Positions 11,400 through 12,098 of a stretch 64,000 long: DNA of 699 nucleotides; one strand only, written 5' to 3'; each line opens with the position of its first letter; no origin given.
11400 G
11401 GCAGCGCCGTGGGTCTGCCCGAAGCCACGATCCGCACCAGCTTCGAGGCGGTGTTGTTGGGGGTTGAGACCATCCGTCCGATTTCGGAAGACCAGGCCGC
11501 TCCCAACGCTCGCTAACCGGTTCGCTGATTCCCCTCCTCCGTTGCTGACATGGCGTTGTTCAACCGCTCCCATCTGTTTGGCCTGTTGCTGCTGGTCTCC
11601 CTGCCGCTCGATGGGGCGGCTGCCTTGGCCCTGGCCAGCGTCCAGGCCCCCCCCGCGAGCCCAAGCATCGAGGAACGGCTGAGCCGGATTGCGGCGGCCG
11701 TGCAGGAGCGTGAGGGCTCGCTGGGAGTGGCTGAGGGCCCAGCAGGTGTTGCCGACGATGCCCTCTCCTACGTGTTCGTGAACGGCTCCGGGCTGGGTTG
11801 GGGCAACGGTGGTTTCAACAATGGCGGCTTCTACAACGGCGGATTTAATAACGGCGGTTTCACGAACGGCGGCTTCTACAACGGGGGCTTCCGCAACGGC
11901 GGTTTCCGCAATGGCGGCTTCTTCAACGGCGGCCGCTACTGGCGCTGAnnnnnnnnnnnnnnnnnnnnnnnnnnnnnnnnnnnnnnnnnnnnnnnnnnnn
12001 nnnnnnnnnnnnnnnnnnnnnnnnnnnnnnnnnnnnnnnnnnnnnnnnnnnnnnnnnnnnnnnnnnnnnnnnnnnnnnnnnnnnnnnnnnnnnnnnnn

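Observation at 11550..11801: The rSAM substrate carries a signal peptide, and the maturase has no room for a leader-recognition (RRE) domain: a non-canonical RiPP logic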

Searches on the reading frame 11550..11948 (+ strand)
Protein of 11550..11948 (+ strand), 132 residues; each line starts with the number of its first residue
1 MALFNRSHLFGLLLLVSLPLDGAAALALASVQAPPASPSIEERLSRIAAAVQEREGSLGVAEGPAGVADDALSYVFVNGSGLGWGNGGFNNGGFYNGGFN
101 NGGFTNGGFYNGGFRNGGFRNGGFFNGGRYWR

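Call 3: search_protein_families(library=ncbifam, proteins=[window:11550-11948:+], max_evalue=0.01)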
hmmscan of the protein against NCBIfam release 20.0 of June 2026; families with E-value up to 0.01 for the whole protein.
window:11550-11948:+ (132 aa): 1 family
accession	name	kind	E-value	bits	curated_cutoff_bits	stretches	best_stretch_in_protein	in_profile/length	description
TIGR04260.1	Cyano_gly_rpt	equivalog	6.9e-20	71.8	31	1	1-126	1-116/118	GrrA/OscA1 family cyclophane-containing rSAM-modified RiPP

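Call 4: search_protein_families(library=pfam, proteins=[window:11550-11948:+], max_evalue=0.01)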
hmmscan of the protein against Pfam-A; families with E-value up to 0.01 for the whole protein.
window:11550-11948:+ (132 aa): 0 families

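Call 12: find_homologous_proteins(query=window:11550-11945:+, max_evalue=0.001)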
Query window:11550-11945:+ (132 aa): 214 proteins with E <= 0.001 among 385 candidates; the best 120 are listed.
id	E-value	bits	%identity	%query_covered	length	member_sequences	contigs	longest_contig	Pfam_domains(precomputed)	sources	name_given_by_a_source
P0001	6.6e-77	274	98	100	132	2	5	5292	-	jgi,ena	jgi:rSAM-associated Gly-rich repeat protein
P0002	2.8e-73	262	95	100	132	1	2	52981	-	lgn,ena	-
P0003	3.6e-73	262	95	100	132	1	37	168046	-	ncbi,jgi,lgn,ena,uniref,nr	ncbi:rSAM-associated Gly-rich repeat protein [Synechococcus sp. HJ21-Hayes]|jgi:rSAM-associated Gly-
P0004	6.3e-72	258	95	100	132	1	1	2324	-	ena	-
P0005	1.7e-71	257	94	100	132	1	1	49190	-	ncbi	-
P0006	2.0e-71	256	94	100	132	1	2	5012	-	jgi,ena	jgi:rSAM-associated Gly-rich repeat protein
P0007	2.2e-71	256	92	100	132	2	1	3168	-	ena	-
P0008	1.5e-68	247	90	100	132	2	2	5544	-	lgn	-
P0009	4.3e-68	246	90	100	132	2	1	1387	-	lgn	-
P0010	4.3e-67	242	90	100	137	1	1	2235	-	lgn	-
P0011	3.2e-65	236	86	100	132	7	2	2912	-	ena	-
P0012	9.4e-65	235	86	100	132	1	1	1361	-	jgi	jgi:rSAM-associated Gly-rich repeat protein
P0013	1.9e-64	234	86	100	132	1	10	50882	-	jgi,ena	jgi:rSAM-associated Gly-rich repeat protein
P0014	2.6e-64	233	85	67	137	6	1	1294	-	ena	-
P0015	5.4e-64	232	85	100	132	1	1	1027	-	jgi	jgi:rSAM-associated Gly-rich repeat protein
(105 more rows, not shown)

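Call 42: predict_structure(alignment_id=A1)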
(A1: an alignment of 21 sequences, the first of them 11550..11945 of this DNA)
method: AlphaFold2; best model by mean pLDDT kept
length: 132 residues; sequences in the alignment: 21
mean_pLDDT: 50.4   pTM: 0.18
mean pLDDT of the five models: 50.4, 50.2, 49.9, 47.3, 47.3
residues with pLDDT >= 90: 0; 70-90: 3; 50-70: 64; < 50: 65
segments of 3 or more residues with pLDDT < 50: 33-35, 61-63, 71-74, 76-95, 97-114, 116-122, 124-128
pLDDT, mean of each block of 10 residues (from residue 1): 53 59 53 56 67 55 50 47 42 43 40 45 47 42
secondary structure, 60 per line:
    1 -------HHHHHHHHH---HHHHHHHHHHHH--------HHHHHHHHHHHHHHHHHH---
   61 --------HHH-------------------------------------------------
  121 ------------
elements in order: H8-16 H20-31 H40-57

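Call 54: search_protein_representatives(alignment_id=A1)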
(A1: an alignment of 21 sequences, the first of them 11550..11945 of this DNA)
Query: 21 sequences, 139 profile positions. Proteins with E-value up to 0.001 (for the whole library): 592; up to 1e-10: 85; up to 1e-30: 8. The best 150 are listed.
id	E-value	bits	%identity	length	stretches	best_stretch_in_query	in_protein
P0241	2.9e-49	182.9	-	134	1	1-139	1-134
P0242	9.5e-49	181.2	-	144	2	1-134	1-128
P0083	6.3e-43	162.3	-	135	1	1-137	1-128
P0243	1.8e-42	160.9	-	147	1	1-139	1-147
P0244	1.5e-41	157.9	-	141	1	1-139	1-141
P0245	7.4e-34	133.0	-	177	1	40-139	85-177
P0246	1.1e-32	129.2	-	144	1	1-139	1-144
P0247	1.8e-32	128.4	-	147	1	1-121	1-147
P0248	1.3e-30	122.5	-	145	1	1-139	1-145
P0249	1.3e-30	122.4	-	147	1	1-139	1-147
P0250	1.0e-27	113.1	-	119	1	1-122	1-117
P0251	1.8e-25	105.8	-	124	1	32-127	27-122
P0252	4.3e-25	104.6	-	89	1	46-139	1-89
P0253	2.9e-24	101.9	-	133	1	66-139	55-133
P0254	4.1e-22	94.9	-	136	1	3-124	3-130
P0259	1.6e-19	86.5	-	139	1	8-137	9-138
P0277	6.6e-14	68.3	-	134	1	26-137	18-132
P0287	6.8e-13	65.1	-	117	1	86-137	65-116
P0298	8.4e-12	61.5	-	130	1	19-131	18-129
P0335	3.5e-10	56.3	-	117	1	90-137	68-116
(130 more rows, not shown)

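Call 58: find_homologous_proteins(query=A3, max_evalue=0.00001)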
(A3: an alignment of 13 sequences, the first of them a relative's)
Query A3 (13 sequences) (130 aa, profile of the alignment): 946 proteins with E <= 0.00001 among 8000 candidates; the best 120 are listed.
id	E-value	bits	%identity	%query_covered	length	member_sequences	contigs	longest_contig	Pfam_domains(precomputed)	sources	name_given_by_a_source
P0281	2.8e-50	188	32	93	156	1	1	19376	-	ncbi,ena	-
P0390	2.2e-47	178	35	99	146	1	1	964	-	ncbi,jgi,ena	jgi:hypothetical protein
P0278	4.0e-46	174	34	92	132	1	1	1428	-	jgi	jgi:hypothetical protein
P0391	9.7e-43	163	36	68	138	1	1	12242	-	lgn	-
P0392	2.0e-42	162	43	92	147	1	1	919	-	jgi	jgi:hypothetical protein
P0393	6.9e-42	161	28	89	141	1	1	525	-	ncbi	-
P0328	1.1e-41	160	36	94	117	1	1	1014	-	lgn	-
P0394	1.8e-41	159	-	-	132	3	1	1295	-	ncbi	-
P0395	2.4e-41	159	41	99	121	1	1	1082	-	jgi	jgi:hypothetical protein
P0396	3.2e-41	158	33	81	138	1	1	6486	-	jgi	jgi:rSAM-associated Gly-rich repeat protein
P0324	4.4e-41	158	40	99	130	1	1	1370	-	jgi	jgi:hypothetical protein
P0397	7.4e-41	157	44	99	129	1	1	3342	-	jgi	jgi:hypothetical protein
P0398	1.2e-40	156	42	99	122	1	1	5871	-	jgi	jgi:hypothetical protein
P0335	7.6e-40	154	38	99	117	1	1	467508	-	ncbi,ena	-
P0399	2.8e-39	152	40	99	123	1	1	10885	-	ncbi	-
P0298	1.3e-37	147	100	100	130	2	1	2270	-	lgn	-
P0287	1.7e-33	133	29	99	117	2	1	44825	-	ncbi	-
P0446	1.6e-32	130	47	94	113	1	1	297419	-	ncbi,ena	-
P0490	3.1e-30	123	31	79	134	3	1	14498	-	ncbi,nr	ncbi:MAG: hypothetical protein L0241_10730 [Planctomycetia bacterium]|nr:hypothetical protein [Planc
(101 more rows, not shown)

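Call 59: find_encoding_contigs(protein=P0335, flank=6000, max_places=2)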
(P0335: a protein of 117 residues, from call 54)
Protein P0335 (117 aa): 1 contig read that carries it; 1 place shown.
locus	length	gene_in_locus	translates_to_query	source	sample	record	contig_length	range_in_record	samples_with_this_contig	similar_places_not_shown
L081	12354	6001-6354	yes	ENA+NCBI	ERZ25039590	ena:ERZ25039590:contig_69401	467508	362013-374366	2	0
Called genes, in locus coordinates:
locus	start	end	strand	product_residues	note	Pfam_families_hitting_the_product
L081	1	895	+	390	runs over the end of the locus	PF17164:DUF5122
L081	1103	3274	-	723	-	-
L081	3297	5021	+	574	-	PF02369:Big_1 (faint), PF23616:Ig_GEX2_N (faint), PF18911:PKD_4 (weak)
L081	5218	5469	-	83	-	-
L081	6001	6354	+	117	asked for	-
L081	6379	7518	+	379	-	PF04055:Radical_SAM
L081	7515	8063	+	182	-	-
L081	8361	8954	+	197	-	PF16036:Chalcone_3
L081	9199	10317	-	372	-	PF25919:BSH_CusB (faint), PF25917:BSH_RND, PF25973:BSH_CzcB (weak), PF25944:Beta-barrel_RND, PF25967:RND-MFP_C, PF25989:YknX_C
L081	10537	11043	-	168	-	-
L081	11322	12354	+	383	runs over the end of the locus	PF00884:Sulfatase, PF16347:SGSH_C, PF14707:Sulfatase_C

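Call 60: find_encoding_contigs(protein=P0287, flank=6000, max_places=2)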
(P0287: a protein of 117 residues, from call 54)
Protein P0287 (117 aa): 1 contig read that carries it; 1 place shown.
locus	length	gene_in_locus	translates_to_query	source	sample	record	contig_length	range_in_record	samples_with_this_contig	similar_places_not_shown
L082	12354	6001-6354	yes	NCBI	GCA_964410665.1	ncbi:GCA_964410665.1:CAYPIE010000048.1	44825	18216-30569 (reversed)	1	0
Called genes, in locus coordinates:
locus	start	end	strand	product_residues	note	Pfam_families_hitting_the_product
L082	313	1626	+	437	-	PF00282:Pyridoxal_deC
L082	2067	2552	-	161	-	-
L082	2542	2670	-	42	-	-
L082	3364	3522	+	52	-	-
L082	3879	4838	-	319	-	PF13474:SnoaL_3 (weak), PF14534:DUF4440, PF12680:SnoaL_2 (weak)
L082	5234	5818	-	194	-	-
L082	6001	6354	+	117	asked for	-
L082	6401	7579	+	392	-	PF04055:Radical_SAM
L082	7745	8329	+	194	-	-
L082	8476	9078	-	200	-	PF00072:Response_reg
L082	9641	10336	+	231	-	PF00072:Response_reg, PF00196:GerE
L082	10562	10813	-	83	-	-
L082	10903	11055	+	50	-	-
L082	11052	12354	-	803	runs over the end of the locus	PF03636:Glyco_hydro_65N, PF03632:Glyco_hydro_65m, PF03633:Glyco_hydro_65C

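Call 61: search_protein_families(library=ncbifam, proteins=[L081:6379-7515:+, L082:6401-7576:+, L081:7515-8060:+, L082:7745-8326:+, P0335, P0287, P0298, P0277, P0259], max_evalue=0.001)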
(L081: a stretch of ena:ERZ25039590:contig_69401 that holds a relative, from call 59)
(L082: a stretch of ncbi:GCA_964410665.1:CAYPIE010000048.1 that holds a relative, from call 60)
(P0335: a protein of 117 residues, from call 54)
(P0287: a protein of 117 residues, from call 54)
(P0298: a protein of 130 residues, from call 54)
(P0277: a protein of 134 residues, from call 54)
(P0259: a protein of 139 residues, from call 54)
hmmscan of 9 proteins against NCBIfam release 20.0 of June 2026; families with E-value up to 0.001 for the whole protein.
L081:6379-7515:+ (379 aa): 51 families (the best 25 are shown)
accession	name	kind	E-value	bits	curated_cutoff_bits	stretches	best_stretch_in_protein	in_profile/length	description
TIGR04261.1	rSAM_GlyRichRpt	subfamily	5.3e-131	436.9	310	1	14-374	1-363/363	cyclophane-forming radical SAM/SPASM peptide maturase GrrM/OscB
NF041718.1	rSAM_phane_AMC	equivalog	3.7e-92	309.1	425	1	11-371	7-360/362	cyclophane-forming radical SAM peptide maturase AmcB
TIGR03942.1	sulfatase_rSAM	equivalog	4.8e-43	147.6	349.45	1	18-360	9-346/363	anaerobic sulfatase maturase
NF041298.1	rSAM_mat_DynA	equivalog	2.4e-39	135.3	450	1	13-343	4-328/356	dynobactin maturation radical SAM/SPASM protein DynA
NF041707.1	rSAM_YhhB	equivalog_domain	3.7e-35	121.5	445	1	17-362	9-356/369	cyclophane-forming radical SAM/SPASM peptide maturase YhhB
NF010308.0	PRK13745.1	equivalog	5e-31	108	484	1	11-193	15-201/412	anaerobic sulfatase-maturation protein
TIGR04163.1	rSAM_cobopep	equivalog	4.8e-30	104.7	375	1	14-364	68-412/428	peptide-modifying radical SAM enzyme CbpB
NF041300.1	rSAM_mat_DarW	exception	4.1e-28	98.3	650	1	12-350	43-378/415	radical SAM/SPASM peptide maturase DarW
NF047865.1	rSAM_PapB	equivalog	7.7e-25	87.8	340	1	13-171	6-168/330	PapB family radical SAM/SPASM ranthipeptide maturase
TIGR04269.1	SAM_SPASM_FxsB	subfamily_domain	8.8e-25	87.5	370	1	13-360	5-354/363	FxsB family cyclophane-forming radical SAM/SPASM peptide maturase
TIGR04083.1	rSAM_pep_methan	hypoth_equivalog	1.7e-22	79.8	300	1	13-347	3-319/376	TIGR04083 family peptide-modifying radical SAM enzyme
NF038005.1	rSAM_mat_DarE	equivalog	1.7e-21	76.5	650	1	12-192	76-256/432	darobactin maturation radical SAM/SPASM protein DarE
TIGR03978.1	rSAM_paired_1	equivalog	7e-21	74.5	370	1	11-224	84-299/466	His-Xaa-Ser system radical SAM maturase HxsB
NF010321.0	PRK13758.1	equivalog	8.8e-20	71.1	441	1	8-188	3-187/370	anaerobic sulfatase-maturase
TIGR04496.1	rSAM_XyeB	equivalog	1.2e-19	70.3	450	1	18-251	12-253/385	cyclophane-forming radical SAM/SPASM peptide maturase XyeB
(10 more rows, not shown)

L082:6401-7576:+ (392 aa): 59 families (the best 25 are shown)
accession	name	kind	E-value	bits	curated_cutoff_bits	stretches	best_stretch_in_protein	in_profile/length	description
TIGR04261.1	rSAM_GlyRichRpt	subfamily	8.9e-140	465.8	310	1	16-375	1-362/363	cyclophane-forming radical SAM/SPASM peptide maturase GrrM/OscB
NF041718.1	rSAM_phane_AMC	equivalog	1.3e-92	310.6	425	1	13-373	7-360/362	cyclophane-forming radical SAM peptide maturase AmcB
TIGR03942.1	sulfatase_rSAM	equivalog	1.1e-49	169.5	349.45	1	20-359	9-343/363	anaerobic sulfatase maturase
NF041298.1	rSAM_mat_DynA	equivalog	6.6e-48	163.5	450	1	15-346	4-329/356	dynobactin maturation radical SAM/SPASM protein DynA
NF041707.1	rSAM_YhhB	equivalog_domain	2.6e-38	131.9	445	1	19-365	9-357/369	cyclophane-forming radical SAM/SPASM peptide maturase YhhB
NF010308.0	PRK13745.1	equivalog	7.4e-34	117.4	484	1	10-199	12-207/412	anaerobic sulfatase-maturation protein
NF041300.1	rSAM_mat_DarW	exception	1.7e-31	109.5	650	1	14-362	43-388/415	radical SAM/SPASM peptide maturase DarW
TIGR04269.1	SAM_SPASM_FxsB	subfamily_domain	1.2e-30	106.8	370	1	15-354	5-347/363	FxsB family cyclophane-forming radical SAM/SPASM peptide maturase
TIGR04163.1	rSAM_cobopep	equivalog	7.9e-30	103.9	375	2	16-228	68-276/428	peptide-modifying radical SAM enzyme CbpB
NF010321.0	PRK13758.1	equivalog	2.6e-27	95.9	441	1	10-250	3-250/370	anaerobic sulfatase-maturase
TIGR03978.1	rSAM_paired_1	equivalog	3.9e-27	95.1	370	2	12-227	83-300/466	His-Xaa-Ser system radical SAM maturase HxsB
NF047865.1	rSAM_PapB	equivalog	4.2e-27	95.2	340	1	15-350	6-326/330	PapB family radical SAM/SPASM ranthipeptide maturase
TIGR04083.1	rSAM_pep_methan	hypoth_equivalog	4.3e-26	91.7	300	1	15-359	3-329/376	TIGR04083 family peptide-modifying radical SAM enzyme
NF038005.1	rSAM_mat_DarE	equivalog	8.4e-26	90.7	650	1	14-353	76-413/432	darobactin maturation radical SAM/SPASM protein DarE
TIGR04496.1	rSAM_XyeB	equivalog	5.6e-21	74.7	450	1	20-353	12-350/385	cyclophane-forming radical SAM/SPASM peptide maturase XyeB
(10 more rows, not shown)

L081:7515-8060:+ (182 aa): 0 families

L082:7745-8326:+ (194 aa): 0 families

P0335 (117 aa): 0 families

P0287 (117 aa): 0 families

P0298 (130 aa): 1 family
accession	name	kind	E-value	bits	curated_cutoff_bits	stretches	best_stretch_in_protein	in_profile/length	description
TIGR04260.1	Cyano_gly_rpt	equivalog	3.6e-13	50.1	31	1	23-128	10-114/118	GrrA/OscA1 family cyclophane-containing rSAM-modified RiPP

P0277 (134 aa): 1 family
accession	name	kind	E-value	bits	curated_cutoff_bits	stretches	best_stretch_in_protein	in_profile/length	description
TIGR04260.1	Cyano_gly_rpt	equivalog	6.7e-22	78.3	31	1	1-132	1-116/118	GrrA/OscA1 family cyclophane-containing rSAM-modified RiPP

P0259 (139 aa): 1 family
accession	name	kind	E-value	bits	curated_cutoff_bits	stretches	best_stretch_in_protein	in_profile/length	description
TIGR04260.1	Cyano_gly_rpt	equivalog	1.7e-15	57.7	31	1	14-123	13-114/118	GrrA/OscA1 family cyclophane-containing rSAM-modified RiPP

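Call 66: search_protein_families(library=pfam, proteins=[L081:7515-8060:+, L082:7745-8326:+], max_evalue=5)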
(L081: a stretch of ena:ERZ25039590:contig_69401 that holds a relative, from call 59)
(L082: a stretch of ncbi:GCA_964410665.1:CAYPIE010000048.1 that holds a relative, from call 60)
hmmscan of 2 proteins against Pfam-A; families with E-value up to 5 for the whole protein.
L081:7515-8060:+ (182 aa): 0 families

L082:7745-8326:+ (194 aa): 0 families

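Call 67: find_encoding_contigs(protein=P0490, flank=6000, max_places=1)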
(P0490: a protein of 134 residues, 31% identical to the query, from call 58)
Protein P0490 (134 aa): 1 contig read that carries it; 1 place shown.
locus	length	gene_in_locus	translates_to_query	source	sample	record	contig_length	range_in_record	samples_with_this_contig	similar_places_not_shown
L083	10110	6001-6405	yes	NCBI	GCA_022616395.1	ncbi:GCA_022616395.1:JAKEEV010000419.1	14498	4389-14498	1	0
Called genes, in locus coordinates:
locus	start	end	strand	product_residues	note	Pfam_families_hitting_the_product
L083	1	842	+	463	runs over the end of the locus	PF13499:EF-hand_7 (faint), PF00036:EF-hand_1 (faint), PF13202:EF-hand_5 (faint), PF13405:EF-hand_6 (faint), PF13833:EF-hand_8 (faint)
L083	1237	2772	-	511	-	-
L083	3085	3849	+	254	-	PF16697:Yop-YscD_cpl, PF00498:FHA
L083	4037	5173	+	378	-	PF00730:HhH-GPD, PF00293:NUDIX, PF14815:NUDIX_4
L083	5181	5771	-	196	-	-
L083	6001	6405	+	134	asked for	-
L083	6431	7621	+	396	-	PF04055:Radical_SAM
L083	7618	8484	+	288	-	-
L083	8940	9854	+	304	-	-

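Call 68: find_encoding_contigs(protein=P0446, flank=6000, max_places=1)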
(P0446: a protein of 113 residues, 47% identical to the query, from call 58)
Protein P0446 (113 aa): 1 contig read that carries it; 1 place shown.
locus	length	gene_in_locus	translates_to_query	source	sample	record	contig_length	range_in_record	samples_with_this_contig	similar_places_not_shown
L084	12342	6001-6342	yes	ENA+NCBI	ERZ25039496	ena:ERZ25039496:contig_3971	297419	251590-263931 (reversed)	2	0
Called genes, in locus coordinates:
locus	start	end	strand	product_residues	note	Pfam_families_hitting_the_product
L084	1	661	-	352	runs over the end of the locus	PF02779:Transket_pyr, PF02780:Transketolase_C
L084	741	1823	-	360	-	PF00676:E1_dh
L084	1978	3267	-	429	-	PF00590:TP_methylase, PF01135:PCMT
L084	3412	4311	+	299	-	PF00581:Rhodanese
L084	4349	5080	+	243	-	PF13267:DUF4058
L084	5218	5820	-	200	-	-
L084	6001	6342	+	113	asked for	-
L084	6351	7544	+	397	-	PF04055:Radical_SAM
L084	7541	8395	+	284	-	-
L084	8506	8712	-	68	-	-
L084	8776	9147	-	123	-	PF13975:gag-asp_proteas (faint)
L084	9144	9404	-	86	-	-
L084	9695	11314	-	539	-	PF00456:Transketolase_N, PF00676:E1_dh, PF02779:Transket_pyr, PF02780:Transketolase_C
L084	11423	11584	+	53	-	-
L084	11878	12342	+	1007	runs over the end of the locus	PF07995:GSDH, PF00034:Cytochrom_C (faint), PF13442:Cytochrome_CBB3 (faint)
